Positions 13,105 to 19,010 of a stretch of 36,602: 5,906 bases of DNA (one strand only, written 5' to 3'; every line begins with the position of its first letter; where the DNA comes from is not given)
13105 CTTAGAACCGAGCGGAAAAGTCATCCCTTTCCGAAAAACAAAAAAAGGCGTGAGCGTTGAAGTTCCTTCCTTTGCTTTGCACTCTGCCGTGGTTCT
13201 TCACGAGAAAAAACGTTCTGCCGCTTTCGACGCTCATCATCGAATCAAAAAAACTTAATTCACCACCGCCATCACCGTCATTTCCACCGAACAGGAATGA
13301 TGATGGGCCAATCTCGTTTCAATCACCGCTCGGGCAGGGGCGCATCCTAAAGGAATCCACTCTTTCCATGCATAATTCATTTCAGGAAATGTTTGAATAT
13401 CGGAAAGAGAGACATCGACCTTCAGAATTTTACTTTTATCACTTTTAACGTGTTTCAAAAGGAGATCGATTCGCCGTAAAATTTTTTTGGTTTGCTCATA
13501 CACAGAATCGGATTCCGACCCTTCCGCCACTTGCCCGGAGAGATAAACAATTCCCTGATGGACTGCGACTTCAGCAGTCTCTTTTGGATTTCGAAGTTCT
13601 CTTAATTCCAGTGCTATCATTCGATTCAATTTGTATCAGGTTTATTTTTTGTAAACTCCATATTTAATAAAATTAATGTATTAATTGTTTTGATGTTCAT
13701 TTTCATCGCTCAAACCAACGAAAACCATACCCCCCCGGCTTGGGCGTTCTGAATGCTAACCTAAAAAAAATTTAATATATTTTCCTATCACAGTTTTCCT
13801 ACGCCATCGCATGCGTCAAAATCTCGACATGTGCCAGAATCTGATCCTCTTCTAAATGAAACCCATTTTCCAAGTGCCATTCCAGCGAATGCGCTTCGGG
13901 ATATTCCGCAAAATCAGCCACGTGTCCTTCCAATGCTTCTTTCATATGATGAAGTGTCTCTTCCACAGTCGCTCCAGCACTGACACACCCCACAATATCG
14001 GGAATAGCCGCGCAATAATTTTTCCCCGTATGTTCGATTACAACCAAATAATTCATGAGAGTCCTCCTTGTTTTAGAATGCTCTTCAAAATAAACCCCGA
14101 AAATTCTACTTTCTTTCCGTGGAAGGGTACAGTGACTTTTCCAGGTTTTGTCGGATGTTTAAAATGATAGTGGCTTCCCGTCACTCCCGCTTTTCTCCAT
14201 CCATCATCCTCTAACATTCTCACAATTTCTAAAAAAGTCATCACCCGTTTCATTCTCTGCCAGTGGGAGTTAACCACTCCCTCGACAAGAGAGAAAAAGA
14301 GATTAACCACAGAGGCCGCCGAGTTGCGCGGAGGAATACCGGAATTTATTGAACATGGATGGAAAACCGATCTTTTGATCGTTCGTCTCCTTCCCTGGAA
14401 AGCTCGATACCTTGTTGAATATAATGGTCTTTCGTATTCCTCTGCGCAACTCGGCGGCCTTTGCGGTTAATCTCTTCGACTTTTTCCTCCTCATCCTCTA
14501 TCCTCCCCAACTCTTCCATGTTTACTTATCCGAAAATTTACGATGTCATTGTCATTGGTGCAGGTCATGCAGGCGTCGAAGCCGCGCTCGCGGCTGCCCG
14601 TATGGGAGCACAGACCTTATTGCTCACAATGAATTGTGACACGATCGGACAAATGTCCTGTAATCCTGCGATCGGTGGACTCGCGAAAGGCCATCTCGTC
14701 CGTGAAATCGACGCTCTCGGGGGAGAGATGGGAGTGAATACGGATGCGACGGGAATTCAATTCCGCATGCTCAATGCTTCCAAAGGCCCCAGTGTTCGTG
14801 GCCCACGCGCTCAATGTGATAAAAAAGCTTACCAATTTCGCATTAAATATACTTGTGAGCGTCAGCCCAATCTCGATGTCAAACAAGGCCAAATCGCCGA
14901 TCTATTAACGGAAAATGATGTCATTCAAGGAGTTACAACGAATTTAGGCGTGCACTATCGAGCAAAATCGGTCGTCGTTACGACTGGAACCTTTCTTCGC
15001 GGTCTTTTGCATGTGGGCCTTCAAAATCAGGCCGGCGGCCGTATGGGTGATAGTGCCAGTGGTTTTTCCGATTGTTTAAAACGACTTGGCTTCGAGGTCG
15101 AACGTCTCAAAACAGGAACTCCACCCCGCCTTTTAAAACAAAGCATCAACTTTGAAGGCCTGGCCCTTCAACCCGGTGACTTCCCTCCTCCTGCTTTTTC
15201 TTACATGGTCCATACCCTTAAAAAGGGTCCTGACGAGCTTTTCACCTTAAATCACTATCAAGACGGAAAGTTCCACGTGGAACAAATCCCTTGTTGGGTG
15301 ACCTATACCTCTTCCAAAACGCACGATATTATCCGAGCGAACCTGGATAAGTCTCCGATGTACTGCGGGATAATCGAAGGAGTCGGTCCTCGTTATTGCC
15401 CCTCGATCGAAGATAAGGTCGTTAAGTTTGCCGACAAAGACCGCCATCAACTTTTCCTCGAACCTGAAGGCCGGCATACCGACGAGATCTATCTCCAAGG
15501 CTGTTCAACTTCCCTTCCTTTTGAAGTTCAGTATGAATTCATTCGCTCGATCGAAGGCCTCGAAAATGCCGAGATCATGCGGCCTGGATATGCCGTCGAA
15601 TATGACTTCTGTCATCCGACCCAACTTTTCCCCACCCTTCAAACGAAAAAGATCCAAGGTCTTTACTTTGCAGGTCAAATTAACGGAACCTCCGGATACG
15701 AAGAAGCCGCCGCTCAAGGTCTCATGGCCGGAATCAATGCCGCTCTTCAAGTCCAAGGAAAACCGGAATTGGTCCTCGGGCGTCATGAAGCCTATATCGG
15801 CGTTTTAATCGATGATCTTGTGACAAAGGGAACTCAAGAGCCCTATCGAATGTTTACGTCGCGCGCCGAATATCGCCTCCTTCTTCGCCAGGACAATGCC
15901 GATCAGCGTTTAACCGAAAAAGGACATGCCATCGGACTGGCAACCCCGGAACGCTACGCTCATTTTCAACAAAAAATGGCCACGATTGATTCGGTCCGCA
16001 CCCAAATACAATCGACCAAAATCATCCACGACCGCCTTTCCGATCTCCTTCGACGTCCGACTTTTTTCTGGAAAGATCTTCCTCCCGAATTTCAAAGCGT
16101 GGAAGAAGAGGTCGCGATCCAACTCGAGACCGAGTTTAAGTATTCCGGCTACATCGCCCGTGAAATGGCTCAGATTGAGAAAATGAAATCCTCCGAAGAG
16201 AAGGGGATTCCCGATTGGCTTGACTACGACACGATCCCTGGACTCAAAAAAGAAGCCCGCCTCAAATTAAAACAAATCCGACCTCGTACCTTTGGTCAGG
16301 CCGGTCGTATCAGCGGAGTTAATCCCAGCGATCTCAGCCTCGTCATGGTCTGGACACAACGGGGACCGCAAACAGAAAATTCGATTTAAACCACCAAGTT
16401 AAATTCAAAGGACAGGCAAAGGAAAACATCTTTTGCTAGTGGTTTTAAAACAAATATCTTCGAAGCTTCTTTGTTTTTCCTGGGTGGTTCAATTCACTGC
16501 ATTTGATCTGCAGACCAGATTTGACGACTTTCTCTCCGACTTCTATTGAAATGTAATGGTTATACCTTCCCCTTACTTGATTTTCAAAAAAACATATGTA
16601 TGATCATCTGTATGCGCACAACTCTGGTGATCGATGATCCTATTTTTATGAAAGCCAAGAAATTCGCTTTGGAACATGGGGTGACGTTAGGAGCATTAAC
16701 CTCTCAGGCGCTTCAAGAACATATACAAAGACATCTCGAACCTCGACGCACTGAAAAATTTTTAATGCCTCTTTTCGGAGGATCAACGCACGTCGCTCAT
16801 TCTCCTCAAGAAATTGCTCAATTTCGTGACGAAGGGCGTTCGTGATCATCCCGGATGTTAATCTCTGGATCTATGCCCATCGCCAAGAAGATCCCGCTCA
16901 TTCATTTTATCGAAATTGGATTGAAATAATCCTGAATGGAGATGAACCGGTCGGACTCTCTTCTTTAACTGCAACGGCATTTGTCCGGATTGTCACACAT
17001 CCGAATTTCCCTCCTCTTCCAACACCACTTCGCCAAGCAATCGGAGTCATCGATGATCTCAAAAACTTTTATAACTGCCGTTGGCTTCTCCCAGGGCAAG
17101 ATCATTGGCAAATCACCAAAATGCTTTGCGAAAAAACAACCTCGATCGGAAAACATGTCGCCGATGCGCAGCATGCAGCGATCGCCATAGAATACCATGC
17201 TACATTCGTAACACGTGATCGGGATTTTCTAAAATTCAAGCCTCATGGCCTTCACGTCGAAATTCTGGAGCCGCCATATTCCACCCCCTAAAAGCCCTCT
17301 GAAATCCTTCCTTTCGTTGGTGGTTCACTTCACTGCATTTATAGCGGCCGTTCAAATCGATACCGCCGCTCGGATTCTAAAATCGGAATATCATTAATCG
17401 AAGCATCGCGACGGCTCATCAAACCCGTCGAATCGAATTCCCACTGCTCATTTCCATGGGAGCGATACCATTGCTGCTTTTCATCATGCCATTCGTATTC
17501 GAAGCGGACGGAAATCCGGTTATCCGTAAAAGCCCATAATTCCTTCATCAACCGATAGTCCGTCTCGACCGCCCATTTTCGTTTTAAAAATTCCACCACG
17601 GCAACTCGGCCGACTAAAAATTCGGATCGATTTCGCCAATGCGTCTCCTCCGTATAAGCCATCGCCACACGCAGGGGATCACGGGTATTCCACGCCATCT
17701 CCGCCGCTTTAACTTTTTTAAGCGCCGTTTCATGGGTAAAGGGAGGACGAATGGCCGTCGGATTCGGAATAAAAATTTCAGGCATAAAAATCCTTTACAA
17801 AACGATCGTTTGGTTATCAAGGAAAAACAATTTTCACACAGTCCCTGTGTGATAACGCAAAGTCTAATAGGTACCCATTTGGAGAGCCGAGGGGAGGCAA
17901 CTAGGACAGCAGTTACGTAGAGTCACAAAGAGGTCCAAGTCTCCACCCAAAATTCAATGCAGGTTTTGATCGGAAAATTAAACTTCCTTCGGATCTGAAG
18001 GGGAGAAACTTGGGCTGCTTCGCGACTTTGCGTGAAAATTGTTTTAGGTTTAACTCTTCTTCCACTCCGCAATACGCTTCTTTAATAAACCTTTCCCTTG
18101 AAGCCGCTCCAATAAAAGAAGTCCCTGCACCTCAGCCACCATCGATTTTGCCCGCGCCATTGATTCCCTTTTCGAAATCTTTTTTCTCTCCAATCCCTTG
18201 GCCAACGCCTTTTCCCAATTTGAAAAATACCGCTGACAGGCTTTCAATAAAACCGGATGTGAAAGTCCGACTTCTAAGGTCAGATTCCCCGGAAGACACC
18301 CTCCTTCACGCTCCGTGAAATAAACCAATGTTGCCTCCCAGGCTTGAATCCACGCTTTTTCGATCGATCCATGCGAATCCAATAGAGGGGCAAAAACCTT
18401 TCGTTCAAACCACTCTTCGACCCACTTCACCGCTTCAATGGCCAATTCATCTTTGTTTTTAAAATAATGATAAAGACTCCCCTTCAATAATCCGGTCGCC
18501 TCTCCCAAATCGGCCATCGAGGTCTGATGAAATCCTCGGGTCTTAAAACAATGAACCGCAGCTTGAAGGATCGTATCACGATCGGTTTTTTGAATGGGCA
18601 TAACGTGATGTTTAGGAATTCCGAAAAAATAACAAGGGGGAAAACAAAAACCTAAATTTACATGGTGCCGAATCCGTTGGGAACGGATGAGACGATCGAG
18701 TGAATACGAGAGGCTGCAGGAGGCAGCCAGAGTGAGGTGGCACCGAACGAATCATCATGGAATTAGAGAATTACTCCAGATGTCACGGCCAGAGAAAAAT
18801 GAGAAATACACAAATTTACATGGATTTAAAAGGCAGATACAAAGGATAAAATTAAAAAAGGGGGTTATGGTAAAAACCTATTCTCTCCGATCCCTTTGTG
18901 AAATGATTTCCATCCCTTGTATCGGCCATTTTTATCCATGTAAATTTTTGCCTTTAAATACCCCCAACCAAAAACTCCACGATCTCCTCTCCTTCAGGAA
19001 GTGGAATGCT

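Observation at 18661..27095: A ~190-nt non-coding element occurs three times, each just past the 3' end of a toxin gene from a different type II TA family, always in the same convergent polarity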

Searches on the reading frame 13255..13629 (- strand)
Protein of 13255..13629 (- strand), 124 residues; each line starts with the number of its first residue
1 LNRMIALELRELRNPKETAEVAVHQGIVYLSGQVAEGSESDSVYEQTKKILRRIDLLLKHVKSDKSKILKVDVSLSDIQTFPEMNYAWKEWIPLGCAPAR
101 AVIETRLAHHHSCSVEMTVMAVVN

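Call 19: search_protein_families(library=pfam, proteins=[window:13255-13629:-], max_evalue=0.01)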
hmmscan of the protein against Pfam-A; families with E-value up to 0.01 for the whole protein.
window:13255-13629:- (124 aa): 1 family
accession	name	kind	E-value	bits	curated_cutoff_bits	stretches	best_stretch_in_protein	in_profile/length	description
PF01042.26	Ribonuc_L-PSP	-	6.3e-19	68.6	27.3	1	23-123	16-121/121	Endoribonuclease L-PSP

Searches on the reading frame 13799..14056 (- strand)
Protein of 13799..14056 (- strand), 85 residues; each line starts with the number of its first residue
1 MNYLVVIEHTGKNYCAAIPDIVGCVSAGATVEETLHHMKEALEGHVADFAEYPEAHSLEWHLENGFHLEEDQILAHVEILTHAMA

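Call 62: search_protein_families(library=pfam, proteins=[window:13799-14056:-], max_evalue=0.01)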
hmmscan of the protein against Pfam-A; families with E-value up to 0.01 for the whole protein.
window:13799-14056:- (85 aa): 2 families
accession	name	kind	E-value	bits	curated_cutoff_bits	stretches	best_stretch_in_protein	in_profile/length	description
PF15919.11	HicB_lk_antitox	-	4.1e-09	37.1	27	1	3-57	1-60/123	HicB_like antitoxin of bacterial toxin-antitoxin system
PF21748.3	UPF0150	-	4.1e-06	27.1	27.3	1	11-47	18-54/64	UPF0150-like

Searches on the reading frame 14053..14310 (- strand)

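Call 62: search_protein_families(library=pfam, proteins=[window:14053-14310:-], max_evalue=0.01)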
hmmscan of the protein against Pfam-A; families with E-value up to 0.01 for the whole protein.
window:14053-14310:- (85 aa): 1 family
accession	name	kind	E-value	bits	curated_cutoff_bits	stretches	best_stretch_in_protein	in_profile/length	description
PF07927.17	HicA_toxin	-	8.3e-16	58.3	27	1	28-84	3-58/58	HicA toxin of bacterial toxin-antitoxin,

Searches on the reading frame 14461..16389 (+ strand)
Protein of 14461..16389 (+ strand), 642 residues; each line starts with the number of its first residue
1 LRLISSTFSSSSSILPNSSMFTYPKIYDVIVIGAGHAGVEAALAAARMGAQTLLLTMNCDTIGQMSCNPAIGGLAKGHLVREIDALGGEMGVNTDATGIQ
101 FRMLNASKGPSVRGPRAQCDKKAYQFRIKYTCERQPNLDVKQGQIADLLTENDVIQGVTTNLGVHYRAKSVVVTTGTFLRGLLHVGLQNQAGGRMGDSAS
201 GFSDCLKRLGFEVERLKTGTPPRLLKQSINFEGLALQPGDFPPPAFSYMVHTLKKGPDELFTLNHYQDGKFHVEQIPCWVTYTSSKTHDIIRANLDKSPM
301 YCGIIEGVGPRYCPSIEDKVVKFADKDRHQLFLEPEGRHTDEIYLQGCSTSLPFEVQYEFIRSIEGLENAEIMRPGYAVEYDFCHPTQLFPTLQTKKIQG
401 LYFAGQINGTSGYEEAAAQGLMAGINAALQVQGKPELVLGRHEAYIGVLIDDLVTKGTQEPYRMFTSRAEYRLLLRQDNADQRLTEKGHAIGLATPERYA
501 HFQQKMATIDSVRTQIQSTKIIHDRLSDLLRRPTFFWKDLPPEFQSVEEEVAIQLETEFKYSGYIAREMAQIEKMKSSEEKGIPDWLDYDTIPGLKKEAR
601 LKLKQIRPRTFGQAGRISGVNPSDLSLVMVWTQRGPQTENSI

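Call 77: search_protein_families(library=pfam, proteins=[window:14461-16389:+], max_evalue=0.001)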
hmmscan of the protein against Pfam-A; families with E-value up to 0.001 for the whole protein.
window:14461-16389:+ (642 aa): 10 families
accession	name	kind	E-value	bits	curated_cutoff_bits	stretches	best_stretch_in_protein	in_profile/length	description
PF01134.28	GIDA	-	3.7e-166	553.5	22.1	1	28-434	1-390/391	Glucose inhibited division protein A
PF13932.14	SAM_GIDA_C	-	2.4e-22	78.9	27.1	1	573-629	1-57/57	tRNA modifying enzyme MnmG/GidA C-terminal helical bundle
PF21680.2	GIDA_C_1st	-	7.4e-11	43.1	24.7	1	497-568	2-95/96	tRNA modifying enzyme MnmG/GidA C-terminal helical domain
PF12831.13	FAD_oxidored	-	3.9e-08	33.4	27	1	28-170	1-139/416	FAD dependent oxidoreductase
PF07992.20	Pyr_redox_2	-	2.7e-06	27.5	26.1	1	27-187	1-119/291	Pyridine nucleotide-disulphide oxidoreductase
PF01262.27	AlaDh_PNT_C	-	0.00013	21.9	23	1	28-65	30-67/214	Alanine dehydrogenase/PNT, C-terminal domain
PF00890.30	FAD_binding_2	-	0.00025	20.8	20.4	1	28-56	1-29/414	FAD binding domain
PF13738.12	Pyr_redox_3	-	0.00042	20.1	30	0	28-56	166-194/305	Pyridine nucleotide-disulphide oxidoreductase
PF01266.30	DAO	-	0.00046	20.3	27.9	0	28-58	1-31/353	FAD dependent oxidoreductase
PF03486.20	HI0933_like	-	0.00083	19.3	50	0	28-57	2-31/244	HI0933-like protein Rossmann domain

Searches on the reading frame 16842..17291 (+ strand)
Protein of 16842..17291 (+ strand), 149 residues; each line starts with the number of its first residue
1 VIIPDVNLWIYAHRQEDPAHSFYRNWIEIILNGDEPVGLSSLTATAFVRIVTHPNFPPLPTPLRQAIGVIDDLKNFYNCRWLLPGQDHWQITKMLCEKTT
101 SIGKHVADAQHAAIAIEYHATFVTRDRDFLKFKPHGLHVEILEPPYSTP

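Call 18: search_protein_families(library=pfam, proteins=[window:16842-17291:+], max_evalue=0.01)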
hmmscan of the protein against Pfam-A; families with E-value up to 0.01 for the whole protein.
window:16842-17291:+ (149 aa): 1 family
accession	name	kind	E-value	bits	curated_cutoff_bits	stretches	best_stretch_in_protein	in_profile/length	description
PF01850.27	PIN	-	6e-10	40.2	23.6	1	2-131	1-116/120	PIN domain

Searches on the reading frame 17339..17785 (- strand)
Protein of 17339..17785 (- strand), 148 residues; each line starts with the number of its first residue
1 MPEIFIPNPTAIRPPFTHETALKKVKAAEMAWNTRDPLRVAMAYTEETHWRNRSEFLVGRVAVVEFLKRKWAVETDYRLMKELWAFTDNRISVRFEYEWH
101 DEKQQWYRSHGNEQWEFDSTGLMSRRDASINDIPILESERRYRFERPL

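Call 18: search_protein_families(library=pfam, proteins=[window:17339-17785:-], max_evalue=0.01)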
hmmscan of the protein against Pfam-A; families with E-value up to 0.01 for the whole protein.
window:17339-17785:- (148 aa): 2 families
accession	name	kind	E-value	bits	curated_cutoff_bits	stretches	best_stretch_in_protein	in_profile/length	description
PF07080.17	DUF1348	-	1.9e-62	209.4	22.1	1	14-142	1-129/130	Protein of unknown function (DUF1348)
PF12680.13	SnoaL_2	-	0.00049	21.1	27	1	31-125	7-94/102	SnoaL-like domain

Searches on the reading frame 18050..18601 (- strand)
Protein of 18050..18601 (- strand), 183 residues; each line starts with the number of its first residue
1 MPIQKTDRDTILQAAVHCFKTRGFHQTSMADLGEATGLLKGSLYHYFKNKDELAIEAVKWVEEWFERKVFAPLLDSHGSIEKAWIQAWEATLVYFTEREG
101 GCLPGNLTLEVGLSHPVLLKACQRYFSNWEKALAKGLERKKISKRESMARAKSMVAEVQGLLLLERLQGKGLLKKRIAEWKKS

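Call 18: search_protein_families(library=pfam, proteins=[window:18050-18601:-], max_evalue=0.01)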
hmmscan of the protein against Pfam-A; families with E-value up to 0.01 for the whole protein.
window:18050-18601:- (183 aa): 3 families
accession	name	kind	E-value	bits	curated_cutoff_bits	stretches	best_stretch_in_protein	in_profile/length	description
PF00440.29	TetR_N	-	3.4e-16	59.2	24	1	11-56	1-46/47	Bacterial regulatory proteins, tetR family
PF21993.1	TetR_C_13_2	-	6.4e-10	39.7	27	1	83-168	7-91/103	Transcriptional regulator LmrA/YxaF-like, C-terminal domain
PF16925.10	TetR_C_13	-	0.00099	19.9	27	1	88-139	12-62/109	Tetracyclin repressor-like, C-terminal domain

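Call 32: find_encoding_contigs(protein=window:18050-18601:-, flank=10000, max_places=10)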
Protein window:18050-18601:- (183 aa): no gene with exactly this product is on record in the collection.

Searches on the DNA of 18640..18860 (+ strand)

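Call 15: search_dna_similar(query=window:18640-18860:+, collection=plasmids, mode=distant)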
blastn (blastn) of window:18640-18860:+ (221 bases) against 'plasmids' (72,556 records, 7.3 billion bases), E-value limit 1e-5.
No match.

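Call 16: search_dna_similar(query=window:18640-18860:+, collection=phages, mode=distant)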
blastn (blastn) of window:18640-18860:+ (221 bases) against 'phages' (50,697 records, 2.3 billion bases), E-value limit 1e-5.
No match.
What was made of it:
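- Tried and rejected: blastn against plasmids and phages: no match (calls 15, 16).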

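Call 74: build_rna_model(alignment_id=A7, structure=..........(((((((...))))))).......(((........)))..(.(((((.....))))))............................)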
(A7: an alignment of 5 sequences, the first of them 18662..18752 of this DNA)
Model R1 built from alignment A7 (5 sequences, 96 columns); structure: as given.
model positions 92; base pairs 16; branch points 2; effective number of sequences 1.25; information 0.621 bits per position. Calibrated on 0.2 Mb of random sequence (short: E-values are rough).
structure used (alignment columns):
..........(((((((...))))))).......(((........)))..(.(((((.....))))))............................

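Call 75: search_with_rna_model(model_id=R1, sources=[window, L001, L002, L003, L004, L006], filters=off, max_evalue=10)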
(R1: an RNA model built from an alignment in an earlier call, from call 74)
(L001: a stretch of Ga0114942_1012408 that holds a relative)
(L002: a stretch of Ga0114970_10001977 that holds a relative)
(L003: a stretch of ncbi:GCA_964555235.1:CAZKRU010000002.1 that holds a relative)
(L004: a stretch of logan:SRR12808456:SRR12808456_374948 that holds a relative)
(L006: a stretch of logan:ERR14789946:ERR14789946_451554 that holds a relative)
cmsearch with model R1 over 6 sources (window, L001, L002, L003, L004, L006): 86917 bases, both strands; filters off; matches with E-value up to 10: 26.
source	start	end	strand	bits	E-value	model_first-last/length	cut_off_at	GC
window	27003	27094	-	116.9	4.9e-32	1-92/92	no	0.6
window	18662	18752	+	113.2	5.9e-31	1-92/92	no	0.57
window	25214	25306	+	110.3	4.2e-30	1-92/92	no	0.57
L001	1244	1334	+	102.6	7.7e-28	1-92/92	no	0.57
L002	3685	3779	-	94.9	1.5e-25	1-92/92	no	0.61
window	4032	4062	-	12.5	0.23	1-92/92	no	0.42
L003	20134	20204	-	11.1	0.59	11-86/92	no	0.61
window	14570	14650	+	11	0.65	1-92/92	no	0.59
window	6335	6370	-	10.8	0.75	1-92/92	no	0.33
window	22926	22968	-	10.2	1.1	1-92/92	no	0.53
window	27866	27936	-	9.4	1.9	1-92/92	no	0.46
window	11841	11943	+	9.2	2.1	1-92/92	no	0.4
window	33128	33165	+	9.2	2.2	11-48/92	no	0.53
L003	1331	1367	+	8.6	3.3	1-92/92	no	0.59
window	10225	10308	-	8.5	3.6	1-92/92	no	0.46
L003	716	789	+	7.7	5.8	1-92/92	no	0.51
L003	14905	14935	-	7.4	7.2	1-92/92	no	0.42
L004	6005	6035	-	7.4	7.2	1-92/92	no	0.42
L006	2240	2279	+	7.3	7.7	1-92/92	no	0.57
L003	7770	7800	-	7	9.5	1-92/92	no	0.52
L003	12867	12911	-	7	9.8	1-92/92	no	0.4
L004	3967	4011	-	7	9.8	1-92/92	no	0.4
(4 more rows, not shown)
